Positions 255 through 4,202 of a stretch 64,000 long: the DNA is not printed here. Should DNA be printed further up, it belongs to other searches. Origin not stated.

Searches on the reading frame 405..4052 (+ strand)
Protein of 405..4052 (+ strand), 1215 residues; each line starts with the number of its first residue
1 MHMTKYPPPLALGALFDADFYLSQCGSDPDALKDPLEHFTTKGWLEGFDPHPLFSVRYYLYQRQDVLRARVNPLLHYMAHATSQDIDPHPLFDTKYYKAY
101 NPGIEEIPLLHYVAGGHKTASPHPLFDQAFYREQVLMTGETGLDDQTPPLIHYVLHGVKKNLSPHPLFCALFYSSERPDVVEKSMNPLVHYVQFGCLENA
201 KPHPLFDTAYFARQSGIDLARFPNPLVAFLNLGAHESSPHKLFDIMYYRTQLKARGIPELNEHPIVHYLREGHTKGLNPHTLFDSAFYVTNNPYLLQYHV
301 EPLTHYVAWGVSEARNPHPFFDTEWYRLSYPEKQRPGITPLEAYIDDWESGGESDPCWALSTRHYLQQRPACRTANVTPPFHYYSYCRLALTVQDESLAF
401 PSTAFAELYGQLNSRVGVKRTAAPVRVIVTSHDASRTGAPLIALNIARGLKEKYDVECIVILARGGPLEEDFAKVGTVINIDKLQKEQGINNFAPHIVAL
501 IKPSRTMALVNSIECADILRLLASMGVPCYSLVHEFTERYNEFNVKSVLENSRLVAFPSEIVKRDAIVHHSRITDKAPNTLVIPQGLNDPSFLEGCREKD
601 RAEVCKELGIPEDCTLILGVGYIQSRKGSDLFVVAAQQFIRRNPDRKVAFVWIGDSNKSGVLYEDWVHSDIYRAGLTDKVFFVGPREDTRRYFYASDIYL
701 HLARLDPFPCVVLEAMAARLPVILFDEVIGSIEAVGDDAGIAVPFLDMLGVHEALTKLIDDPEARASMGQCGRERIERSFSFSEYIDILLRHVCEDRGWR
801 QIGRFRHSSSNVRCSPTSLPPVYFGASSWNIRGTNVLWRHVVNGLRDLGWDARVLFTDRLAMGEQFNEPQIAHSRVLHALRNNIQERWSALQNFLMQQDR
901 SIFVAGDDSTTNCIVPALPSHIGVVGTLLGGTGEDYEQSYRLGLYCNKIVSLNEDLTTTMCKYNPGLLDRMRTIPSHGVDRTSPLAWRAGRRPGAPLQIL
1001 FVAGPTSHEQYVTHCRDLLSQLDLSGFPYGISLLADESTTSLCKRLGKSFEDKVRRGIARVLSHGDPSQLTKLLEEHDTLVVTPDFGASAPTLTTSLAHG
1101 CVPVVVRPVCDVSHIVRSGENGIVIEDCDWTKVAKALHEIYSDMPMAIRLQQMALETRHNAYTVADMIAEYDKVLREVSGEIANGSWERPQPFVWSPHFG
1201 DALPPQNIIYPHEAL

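Call 9: search_protein_families(library=pfam, proteins=[window:405-4052:+], max_evalue=0.001)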
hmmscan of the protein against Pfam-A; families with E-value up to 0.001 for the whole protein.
window:405-4052:+ (1215 aa): 3 families
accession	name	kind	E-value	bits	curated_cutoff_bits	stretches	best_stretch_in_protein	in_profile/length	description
PF00534.26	Glycos_transf_1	-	2.4e-29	102.5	26.4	2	603-775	4-172/172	Glycosyl transferases group 1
PF13692.12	Glyco_trans_1_4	-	6.7e-24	85.2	27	2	617-761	4-142/142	Glycosyl transferases group 1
PF13524.12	Glyco_trans_1_2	-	0.0004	20.8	25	1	685-787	36-140/144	Glycosyl transferase-like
